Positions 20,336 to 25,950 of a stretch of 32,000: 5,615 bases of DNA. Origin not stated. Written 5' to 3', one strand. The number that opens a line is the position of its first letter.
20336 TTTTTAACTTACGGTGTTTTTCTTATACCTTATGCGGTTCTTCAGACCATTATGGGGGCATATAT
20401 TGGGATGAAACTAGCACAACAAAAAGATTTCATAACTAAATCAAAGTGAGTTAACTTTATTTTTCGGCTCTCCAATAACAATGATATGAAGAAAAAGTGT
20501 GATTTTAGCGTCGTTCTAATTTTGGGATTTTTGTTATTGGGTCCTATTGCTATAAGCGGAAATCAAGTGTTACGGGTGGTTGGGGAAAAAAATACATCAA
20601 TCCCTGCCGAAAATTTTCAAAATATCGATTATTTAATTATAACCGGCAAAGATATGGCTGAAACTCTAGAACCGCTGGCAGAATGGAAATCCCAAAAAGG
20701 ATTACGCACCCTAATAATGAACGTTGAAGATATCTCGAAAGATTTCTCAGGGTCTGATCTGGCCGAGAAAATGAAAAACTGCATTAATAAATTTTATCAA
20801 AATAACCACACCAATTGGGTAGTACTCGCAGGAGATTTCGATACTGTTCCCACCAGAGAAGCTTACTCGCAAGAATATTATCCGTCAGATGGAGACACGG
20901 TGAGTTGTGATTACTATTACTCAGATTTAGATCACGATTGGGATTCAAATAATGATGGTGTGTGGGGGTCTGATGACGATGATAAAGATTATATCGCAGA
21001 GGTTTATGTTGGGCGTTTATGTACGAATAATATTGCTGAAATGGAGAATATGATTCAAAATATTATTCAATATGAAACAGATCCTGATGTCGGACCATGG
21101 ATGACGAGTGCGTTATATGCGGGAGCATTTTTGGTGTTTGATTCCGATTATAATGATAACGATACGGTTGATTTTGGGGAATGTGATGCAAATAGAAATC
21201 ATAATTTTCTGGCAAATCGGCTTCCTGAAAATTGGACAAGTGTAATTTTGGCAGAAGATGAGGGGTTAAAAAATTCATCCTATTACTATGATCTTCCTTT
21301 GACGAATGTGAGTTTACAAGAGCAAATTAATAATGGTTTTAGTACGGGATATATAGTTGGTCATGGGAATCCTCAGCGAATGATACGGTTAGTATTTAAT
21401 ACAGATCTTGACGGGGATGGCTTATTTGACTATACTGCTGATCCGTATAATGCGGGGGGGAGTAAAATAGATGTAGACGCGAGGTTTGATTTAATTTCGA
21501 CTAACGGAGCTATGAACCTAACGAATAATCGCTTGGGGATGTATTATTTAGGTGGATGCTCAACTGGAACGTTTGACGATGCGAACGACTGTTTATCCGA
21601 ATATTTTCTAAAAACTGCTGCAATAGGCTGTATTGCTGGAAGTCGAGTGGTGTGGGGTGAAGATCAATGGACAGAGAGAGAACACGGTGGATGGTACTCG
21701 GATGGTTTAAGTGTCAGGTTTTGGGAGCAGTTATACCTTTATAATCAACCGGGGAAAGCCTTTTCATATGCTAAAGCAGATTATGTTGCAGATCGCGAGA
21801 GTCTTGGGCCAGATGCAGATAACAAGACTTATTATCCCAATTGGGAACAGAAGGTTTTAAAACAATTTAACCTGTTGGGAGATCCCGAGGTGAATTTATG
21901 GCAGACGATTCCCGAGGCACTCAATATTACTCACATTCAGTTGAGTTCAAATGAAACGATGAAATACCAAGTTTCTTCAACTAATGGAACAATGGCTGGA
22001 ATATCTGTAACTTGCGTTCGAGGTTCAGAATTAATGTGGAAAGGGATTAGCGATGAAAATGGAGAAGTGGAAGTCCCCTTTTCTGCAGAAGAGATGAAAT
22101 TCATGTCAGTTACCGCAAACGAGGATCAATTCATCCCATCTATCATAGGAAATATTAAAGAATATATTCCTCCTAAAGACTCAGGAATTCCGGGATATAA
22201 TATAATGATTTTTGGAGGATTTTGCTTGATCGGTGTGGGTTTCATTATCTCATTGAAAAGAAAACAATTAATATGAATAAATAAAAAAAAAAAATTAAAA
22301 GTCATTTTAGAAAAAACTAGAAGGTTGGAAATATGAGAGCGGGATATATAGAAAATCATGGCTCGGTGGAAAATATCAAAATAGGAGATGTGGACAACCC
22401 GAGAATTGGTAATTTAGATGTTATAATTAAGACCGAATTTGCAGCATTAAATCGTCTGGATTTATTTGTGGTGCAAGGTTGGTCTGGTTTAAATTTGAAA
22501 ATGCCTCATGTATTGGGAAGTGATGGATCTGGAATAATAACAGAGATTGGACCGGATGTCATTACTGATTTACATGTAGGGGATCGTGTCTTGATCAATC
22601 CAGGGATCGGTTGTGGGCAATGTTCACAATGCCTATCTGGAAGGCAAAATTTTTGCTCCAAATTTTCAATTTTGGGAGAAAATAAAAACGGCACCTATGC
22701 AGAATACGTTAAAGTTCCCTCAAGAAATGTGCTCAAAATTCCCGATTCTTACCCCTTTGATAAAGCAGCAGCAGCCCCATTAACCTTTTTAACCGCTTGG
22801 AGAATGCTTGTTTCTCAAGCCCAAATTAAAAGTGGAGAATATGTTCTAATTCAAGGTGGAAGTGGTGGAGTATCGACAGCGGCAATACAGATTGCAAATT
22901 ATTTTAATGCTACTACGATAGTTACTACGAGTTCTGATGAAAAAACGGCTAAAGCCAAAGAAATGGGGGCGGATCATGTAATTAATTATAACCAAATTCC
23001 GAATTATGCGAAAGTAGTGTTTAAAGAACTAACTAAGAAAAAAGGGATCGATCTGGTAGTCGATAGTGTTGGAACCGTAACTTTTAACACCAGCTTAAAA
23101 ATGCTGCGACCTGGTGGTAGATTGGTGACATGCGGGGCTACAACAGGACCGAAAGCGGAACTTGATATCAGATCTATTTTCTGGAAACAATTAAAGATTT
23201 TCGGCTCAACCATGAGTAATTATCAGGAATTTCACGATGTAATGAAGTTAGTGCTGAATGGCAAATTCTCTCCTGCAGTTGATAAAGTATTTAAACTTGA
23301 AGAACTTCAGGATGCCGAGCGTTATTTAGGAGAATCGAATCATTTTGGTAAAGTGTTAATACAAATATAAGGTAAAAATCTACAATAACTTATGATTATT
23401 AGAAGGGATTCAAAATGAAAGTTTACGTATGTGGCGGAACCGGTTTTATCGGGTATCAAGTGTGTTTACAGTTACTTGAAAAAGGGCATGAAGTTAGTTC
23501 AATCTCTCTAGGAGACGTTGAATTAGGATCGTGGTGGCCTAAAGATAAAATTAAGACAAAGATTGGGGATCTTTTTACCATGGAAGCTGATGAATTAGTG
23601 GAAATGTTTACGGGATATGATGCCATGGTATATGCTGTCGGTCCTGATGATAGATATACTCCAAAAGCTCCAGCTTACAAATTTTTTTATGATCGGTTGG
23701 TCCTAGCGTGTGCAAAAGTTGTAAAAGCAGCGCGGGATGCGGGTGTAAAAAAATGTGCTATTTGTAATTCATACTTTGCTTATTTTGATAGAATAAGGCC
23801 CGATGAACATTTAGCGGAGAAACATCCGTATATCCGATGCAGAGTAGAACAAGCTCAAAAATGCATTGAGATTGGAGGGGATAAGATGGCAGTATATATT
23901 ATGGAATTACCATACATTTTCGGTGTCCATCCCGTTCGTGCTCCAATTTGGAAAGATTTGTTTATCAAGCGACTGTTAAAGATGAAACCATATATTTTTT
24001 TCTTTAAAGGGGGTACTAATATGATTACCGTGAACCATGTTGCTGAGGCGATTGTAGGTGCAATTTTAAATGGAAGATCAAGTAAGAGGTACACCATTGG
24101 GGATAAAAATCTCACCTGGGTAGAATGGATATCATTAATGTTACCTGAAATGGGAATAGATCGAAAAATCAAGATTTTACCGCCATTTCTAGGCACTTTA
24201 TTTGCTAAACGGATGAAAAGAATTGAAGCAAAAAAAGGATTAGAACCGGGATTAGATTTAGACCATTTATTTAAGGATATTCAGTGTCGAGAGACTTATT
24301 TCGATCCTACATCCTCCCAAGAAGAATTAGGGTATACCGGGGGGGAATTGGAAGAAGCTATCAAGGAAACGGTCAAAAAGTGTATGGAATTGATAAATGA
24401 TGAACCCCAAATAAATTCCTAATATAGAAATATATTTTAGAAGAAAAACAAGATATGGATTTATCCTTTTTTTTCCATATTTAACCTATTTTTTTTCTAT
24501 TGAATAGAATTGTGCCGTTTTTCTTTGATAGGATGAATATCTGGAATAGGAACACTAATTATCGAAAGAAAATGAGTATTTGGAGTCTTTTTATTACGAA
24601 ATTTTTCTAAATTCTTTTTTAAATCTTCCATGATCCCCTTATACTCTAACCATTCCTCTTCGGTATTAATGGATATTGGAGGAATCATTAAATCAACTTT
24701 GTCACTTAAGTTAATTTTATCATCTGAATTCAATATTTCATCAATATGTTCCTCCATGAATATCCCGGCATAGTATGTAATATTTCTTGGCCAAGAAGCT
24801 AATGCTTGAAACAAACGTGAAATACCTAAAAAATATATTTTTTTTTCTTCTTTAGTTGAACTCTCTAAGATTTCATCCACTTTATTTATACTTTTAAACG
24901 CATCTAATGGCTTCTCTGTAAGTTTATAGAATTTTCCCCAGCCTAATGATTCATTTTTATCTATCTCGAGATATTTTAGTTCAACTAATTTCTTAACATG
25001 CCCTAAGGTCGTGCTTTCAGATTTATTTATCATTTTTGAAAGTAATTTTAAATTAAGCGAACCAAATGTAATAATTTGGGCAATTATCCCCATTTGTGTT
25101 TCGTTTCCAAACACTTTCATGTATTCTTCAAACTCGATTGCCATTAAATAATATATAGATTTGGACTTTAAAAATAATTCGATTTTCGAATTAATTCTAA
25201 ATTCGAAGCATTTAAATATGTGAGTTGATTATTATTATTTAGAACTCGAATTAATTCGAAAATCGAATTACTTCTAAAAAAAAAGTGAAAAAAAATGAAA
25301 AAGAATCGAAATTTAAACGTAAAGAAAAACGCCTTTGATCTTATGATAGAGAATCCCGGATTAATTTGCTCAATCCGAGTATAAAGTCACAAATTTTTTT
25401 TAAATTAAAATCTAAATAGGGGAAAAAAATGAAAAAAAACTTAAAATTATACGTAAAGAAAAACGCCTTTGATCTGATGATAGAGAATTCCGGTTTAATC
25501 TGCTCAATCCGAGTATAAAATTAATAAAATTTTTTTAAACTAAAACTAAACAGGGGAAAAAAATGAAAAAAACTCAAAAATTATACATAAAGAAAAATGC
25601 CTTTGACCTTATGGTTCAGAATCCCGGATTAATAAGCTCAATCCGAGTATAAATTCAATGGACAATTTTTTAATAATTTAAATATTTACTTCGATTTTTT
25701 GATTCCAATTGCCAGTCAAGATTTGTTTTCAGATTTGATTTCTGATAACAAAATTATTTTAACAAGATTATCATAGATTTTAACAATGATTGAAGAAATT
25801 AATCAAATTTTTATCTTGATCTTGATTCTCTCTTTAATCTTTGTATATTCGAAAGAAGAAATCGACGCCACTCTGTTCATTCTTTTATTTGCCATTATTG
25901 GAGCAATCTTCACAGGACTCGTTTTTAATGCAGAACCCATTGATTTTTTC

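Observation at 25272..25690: Triplicated 134-bp cassette encoding three paralogous 29-aa peptides that the ORF track cannot see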

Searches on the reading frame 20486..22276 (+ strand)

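Call 9: search_protein_families(library=pfam, proteins=[window:20486-22276:+], max_evalue=0.01)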
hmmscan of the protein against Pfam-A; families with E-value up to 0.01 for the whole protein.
window:20486-22276:+ (596 aa): 1 family
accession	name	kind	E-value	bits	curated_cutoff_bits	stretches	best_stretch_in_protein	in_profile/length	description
PF01364.23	Peptidase_C25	-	4e-56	191.3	23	1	49-471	1-374/374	Peptidase family C25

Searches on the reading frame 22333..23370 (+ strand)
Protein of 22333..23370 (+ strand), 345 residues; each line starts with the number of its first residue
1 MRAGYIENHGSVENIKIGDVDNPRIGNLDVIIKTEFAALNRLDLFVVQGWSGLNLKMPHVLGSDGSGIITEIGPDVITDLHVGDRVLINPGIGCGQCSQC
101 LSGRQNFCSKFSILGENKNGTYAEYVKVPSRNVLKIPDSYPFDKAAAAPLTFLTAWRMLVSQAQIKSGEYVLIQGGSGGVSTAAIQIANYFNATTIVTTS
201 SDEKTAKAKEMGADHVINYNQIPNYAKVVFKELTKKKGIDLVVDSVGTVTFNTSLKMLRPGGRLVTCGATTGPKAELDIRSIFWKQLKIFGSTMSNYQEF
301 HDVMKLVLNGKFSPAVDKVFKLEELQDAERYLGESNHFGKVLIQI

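Call 9: search_protein_families(library=pfam, proteins=[window:22333-23370:+], max_evalue=0.01)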
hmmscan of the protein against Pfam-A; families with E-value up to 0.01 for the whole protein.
window:22333-23370:+ (345 aa): 3 families
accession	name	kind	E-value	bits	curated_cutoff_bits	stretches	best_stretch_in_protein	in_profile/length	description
PF00107.32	ADH_zinc_N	-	3.1e-33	114.9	31.8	1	179-307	1-127/129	Zinc-binding dehydrogenase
PF08240.17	ADH_N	-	2.4e-27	95.7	23.5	1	29-138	4-104/104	Alcohol dehydrogenase GroES-like domain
PF13602.12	ADH_zinc_N_2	-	1.8e-21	77.9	27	1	211-343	1-134/134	Zinc-binding dehydrogenase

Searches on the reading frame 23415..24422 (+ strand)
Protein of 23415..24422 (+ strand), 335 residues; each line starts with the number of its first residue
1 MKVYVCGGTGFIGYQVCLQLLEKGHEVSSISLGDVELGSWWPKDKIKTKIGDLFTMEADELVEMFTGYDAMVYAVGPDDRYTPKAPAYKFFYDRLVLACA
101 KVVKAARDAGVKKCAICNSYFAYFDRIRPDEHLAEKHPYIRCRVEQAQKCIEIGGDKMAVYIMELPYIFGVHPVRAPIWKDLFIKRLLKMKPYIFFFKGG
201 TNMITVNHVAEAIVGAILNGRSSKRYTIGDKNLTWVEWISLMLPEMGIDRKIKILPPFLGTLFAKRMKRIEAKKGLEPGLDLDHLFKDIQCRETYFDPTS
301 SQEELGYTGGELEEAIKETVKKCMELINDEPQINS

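Call 9: search_protein_families(library=pfam, proteins=[window:23415-24422:+], max_evalue=0.01)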
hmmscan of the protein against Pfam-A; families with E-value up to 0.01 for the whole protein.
window:23415-24422:+ (335 aa): 4 families
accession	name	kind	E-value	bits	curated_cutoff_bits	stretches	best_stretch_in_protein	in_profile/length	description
PF01370.27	Epimerase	-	1.5e-09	38.1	20.9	1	3-229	1-240/240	NAD dependent epimerase/dehydratase family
PF13460.12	NAD_binding_10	-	4.9e-08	33.5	27.2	1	7-126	1-105/184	NAD(P)H-binding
PF01073.25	3Beta_HSD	-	4e-05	23.2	22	1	5-133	2-130/280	3-beta hydroxysteroid dehydrogenase/isomerase family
PF16363.11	GDP_Man_Dehyd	-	0.0045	16.9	27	1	5-31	2-28/332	GDP-mannose 4,6 dehydratase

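Call 78: search_protein_families(library=padloc, proteins=[window:23415-24422:+], max_evalue=1)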
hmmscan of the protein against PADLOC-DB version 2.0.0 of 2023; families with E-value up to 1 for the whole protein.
window:23415-24422:+ (335 aa): 0 families

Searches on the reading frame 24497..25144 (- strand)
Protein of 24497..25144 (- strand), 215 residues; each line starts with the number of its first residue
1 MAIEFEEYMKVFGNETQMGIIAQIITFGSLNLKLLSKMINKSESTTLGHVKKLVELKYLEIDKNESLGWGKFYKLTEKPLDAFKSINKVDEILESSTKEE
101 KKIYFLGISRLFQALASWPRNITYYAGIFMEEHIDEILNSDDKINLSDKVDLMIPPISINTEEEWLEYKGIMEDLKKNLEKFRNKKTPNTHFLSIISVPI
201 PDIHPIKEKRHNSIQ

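Call 9: search_protein_families(library=pfam, proteins=[window:24497-25144:-], max_evalue=0.01)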
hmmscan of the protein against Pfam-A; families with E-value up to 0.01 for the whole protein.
window:24497-25144:- (215 aa): 1 family
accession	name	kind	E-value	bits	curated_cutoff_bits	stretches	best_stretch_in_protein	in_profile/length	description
PF13412.12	HTH_24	-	0.00032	20.7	21.9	1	14-58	2-46/48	Winged helix-turn-helix DNA-binding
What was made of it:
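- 24497..25144 (-): Divergently transcribed winged-helix (ArsR/MarR-like) regulator DSAG12_01978, 215 aa. It has an N-terminal wHTH and a C-terminal region of about 130 aa of unknown fold. Pfam HTH_24 scores just below cut-off (call 9).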

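Call 11: list_cluster_members(proteins=[window:25295-25381:+, window:25429-25515:+, window:25563-25649:+, window:24497-25144:-, window:25786-27117:+, window:27150-28259:-])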
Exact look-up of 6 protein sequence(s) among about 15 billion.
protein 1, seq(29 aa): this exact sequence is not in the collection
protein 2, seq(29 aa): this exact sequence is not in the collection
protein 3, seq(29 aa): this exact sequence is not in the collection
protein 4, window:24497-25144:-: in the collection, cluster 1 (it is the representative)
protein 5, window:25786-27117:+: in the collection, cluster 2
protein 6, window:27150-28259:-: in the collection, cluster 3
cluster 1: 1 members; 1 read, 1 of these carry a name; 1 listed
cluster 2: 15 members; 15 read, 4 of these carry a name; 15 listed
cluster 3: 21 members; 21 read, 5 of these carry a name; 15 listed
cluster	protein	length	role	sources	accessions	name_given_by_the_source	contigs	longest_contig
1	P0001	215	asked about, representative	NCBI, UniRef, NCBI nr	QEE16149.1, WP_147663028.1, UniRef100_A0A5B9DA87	hypothetical protein DSAG12_01978 [Promethearchaeum syntrophicum] | Uncharacterized protein n=1 Tax=Promethearchaeum syntrophicum TaxID=2594042 ... | MarR family winged helix-turn-helix transcriptional regulator [Candidatus ...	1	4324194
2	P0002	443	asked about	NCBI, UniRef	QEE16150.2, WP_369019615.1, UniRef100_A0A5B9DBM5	SLC13 family permease [Promethearchaeum syntrophicum] | SLC13 family permease n=1 Tax=Promethearchaeum syntrophicum TaxID=2594042 ...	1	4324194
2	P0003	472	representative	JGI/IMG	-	-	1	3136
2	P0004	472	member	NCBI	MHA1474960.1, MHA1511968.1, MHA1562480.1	MAG: SLC13 family permease [Promethearchaeota archaeon]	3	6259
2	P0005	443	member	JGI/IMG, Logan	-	Na+/H+ antiporter NhaD/arsenite permease-like protein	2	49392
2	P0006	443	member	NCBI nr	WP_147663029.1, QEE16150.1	SLC13 family permease [Candidatus Prometheoarchaeum syntrophicum]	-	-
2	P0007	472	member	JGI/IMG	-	-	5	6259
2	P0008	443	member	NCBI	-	-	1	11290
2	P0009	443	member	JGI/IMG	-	-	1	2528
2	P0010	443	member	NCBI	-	-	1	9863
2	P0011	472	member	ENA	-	-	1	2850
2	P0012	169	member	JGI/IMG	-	-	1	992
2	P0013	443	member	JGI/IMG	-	-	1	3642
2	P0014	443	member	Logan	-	-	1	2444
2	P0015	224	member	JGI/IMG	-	-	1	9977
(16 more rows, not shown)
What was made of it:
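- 24497..25144 (-): Identified in call 11.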

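Call 77: search_protein_families(library=ncbifam, proteins=[window:24497-25144:-], max_evalue=10)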
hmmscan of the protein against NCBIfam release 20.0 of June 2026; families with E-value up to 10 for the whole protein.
window:24497-25144:- (215 aa): 3 families
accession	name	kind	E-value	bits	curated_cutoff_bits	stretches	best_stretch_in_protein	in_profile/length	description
NF053609.1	Sul12a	equivalog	0.0028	17.8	150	1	20-101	10-85/103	Sul12a family chromatin-organizing protein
TIGR01884.1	cas_HTH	subfamily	0.029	13.8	60.2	1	15-62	142-189/202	CRISPR-associated CARF protein Csa3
NF033788.1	HTH_metalloreg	subfamily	0.11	12.3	55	1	7-59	3-55/77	metalloregulator ArsR/SmtB family transcription factor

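Call 78: search_protein_families(library=padloc, proteins=[window:24497-25144:-], max_evalue=1)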
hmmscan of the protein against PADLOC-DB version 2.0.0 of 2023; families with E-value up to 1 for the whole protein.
window:24497-25144:- (215 aa): 6 families
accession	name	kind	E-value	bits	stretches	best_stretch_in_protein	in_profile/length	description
PDLC01438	Csa3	-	5.8e-06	24.6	1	5-101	138-228/305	"CAS-I,CAS-II,CAS-III,CAS-IV,CAS-V,CAS-VI; associated_signaling"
PDLC01268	CasR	-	0.0011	16.9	1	15-65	124-172/179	"CAS-I,CAS-II,CAS-III,CAS-IV,CAS-V,CAS-VI; associated_signaling"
PDLC01879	CARF3--CARF_TM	-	0.0027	15.4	1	23-78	163-212/222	-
PDLC01044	Csa3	-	0.008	14.1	1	4-76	125-187/194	Type I-A associated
PDLC01434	CasR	-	0.013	13.4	1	16-60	129-172/191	"CAS-I,CAS-II,CAS-III,CAS-IV,CAS-V,CAS-VI; associated_signaling"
PDLC01848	CARF3--CARF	-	0.014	13.1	1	14-76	136-186/197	-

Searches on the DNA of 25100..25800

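Call 94: search_rna_families(source=window, start=25100, end=25800, threshold=evalue, max_evalue=5)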
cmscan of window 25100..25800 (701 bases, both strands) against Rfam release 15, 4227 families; matches with E-value up to 5: 7.
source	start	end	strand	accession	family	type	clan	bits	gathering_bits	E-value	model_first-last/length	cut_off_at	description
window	25171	25274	+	RF04145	MIR8706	Gene; miRNA;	-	23.6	95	0.051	1-101/101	no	MIR8706 microRNA precursor family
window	25171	25197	+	RF01376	CRISPR-DR63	Gene; CRISPR;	CL00015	19.9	37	2.2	11-37/37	no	CRISPR RNA direct repeat element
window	25181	25265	+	RF04184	BTnc060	Gene; sRNA;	-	17.5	228.9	3.8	23-107/213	no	Bacteroides sRNA BTnc060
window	25178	25267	-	RF04209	MIR7533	Gene; miRNA;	-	14.7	230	2.7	71-179/249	no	MIR7533 microRNA precursor family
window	25422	25479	+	RF01306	sR52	Gene; snRNA; snoRNA; CD-box;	-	14.1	50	2.7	1-60/60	no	Small nucleolar RNA sR52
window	25178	25267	+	RF04209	MIR7533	Gene; miRNA;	-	13.7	230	4.7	71-179/249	no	MIR7533 microRNA precursor family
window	25288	25342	-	RF01412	BsrG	Gene; sRNA;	-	11.4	55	3.6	68-125/259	no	BsrG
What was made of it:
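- Nothing matches in Rfam; a BsrG-like hit has E = 3.6, which is noise (call 94).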
